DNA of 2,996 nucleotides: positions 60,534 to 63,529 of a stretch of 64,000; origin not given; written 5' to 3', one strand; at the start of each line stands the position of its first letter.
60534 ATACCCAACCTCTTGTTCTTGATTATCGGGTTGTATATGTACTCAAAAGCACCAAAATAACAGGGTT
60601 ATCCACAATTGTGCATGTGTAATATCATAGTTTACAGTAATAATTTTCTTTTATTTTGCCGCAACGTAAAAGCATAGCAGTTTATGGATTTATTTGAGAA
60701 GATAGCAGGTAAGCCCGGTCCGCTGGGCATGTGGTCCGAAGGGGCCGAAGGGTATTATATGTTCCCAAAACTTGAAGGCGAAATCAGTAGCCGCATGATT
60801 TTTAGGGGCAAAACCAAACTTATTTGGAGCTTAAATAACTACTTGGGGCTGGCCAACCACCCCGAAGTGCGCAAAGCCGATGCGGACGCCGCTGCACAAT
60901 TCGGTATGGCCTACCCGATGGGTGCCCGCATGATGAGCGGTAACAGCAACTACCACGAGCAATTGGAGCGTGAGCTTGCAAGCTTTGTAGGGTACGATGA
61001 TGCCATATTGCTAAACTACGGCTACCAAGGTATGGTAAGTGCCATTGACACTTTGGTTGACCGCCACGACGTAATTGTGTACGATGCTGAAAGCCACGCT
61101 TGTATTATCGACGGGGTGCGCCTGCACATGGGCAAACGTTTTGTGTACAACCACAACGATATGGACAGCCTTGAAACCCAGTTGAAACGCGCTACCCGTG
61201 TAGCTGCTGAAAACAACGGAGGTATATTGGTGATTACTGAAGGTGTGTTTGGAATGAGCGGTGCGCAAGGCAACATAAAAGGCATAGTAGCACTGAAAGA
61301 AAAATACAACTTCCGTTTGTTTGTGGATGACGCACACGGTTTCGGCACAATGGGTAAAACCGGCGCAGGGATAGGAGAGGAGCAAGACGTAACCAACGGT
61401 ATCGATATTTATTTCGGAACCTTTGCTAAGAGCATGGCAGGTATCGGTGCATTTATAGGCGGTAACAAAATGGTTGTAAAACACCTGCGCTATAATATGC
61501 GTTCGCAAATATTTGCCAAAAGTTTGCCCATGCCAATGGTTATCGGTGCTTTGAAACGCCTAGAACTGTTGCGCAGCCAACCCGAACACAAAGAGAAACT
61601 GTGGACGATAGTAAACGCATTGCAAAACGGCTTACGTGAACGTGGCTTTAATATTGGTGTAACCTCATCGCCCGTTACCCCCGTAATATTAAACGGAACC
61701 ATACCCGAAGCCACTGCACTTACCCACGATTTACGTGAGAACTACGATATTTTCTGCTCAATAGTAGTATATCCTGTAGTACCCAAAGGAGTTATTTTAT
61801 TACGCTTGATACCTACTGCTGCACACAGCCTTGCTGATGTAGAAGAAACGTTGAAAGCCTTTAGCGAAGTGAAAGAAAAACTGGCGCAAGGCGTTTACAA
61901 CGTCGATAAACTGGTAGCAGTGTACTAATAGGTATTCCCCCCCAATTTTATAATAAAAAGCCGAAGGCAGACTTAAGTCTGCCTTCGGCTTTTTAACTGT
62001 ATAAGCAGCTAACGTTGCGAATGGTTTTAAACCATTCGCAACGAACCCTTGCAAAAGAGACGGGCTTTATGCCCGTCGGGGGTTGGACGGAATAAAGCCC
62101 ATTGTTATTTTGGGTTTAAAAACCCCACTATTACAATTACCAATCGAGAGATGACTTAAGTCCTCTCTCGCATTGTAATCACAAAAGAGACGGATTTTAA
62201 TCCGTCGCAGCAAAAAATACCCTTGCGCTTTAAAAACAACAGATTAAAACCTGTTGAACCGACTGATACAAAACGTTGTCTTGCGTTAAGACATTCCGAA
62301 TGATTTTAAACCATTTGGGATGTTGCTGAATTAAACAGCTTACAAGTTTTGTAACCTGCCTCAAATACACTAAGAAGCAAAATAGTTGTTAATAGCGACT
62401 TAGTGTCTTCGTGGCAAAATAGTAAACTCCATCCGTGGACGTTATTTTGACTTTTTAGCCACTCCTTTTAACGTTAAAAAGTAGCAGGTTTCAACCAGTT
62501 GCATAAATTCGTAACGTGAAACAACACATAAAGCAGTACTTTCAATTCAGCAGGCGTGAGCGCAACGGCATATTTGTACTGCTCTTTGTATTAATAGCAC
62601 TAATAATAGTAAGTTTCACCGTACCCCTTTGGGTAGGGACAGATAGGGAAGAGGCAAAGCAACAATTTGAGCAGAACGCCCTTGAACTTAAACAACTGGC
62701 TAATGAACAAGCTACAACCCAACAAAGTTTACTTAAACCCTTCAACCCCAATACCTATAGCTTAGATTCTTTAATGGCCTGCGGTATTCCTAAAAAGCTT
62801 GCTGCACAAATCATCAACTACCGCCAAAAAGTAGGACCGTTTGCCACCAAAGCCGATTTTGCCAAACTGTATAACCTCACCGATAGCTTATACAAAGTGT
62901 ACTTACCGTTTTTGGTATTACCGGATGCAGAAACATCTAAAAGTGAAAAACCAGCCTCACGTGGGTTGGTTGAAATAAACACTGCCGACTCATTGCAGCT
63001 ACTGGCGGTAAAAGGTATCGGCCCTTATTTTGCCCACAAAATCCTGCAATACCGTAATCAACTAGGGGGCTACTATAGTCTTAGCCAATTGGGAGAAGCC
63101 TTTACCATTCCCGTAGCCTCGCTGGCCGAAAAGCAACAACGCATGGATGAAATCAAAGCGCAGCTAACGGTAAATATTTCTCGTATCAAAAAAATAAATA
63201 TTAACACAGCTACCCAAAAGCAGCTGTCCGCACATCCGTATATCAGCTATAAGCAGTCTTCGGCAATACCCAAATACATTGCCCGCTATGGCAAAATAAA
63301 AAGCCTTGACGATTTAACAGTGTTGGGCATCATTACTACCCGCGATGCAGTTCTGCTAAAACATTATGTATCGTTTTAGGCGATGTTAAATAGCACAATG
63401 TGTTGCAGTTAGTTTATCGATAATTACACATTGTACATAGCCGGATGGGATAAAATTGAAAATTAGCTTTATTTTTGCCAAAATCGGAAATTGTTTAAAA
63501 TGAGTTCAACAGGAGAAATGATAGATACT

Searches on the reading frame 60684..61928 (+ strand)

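Call 12: search_protein_families(library=pfam, proteins=[window:60684-61928:+])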
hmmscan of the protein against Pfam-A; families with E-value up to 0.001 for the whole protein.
window:60684-61928:+ (414 aa): 2 families
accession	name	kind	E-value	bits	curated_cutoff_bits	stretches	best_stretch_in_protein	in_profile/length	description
PF00155.27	Aminotran_1_2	-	7.4e-36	124.5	19.7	1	44-392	2-360/361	Aminotransferase class I and II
PF01212.27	Beta_elim_lyase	-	8.1e-05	22.5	27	1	76-302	20-257/288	Beta-eliminating lyase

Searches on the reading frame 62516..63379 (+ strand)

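Call 12: search_protein_families(library=pfam, proteins=[window:62516-63379:+])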
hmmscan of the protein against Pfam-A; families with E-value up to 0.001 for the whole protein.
window:62516-63379:+ (287 aa): 4 families
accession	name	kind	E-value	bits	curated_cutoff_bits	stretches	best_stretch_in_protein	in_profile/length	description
PF12836.13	HHH_3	-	7e-32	109.8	27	3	151-194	5-48/65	Helix-hairpin-helix motif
PF03934.19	T2SSK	-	4.2e-06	27.4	24.2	0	77-121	2-47/63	Type II secretion system (T2SS), protein K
PF14579.12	HHH_6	-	8.4e-05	23.1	25.6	0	162-194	27-59/90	Helix-hairpin-helix motif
PF00633.29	HHH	-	0.00021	21.4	24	0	161-179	12-30/30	Helix-hairpin-helix motif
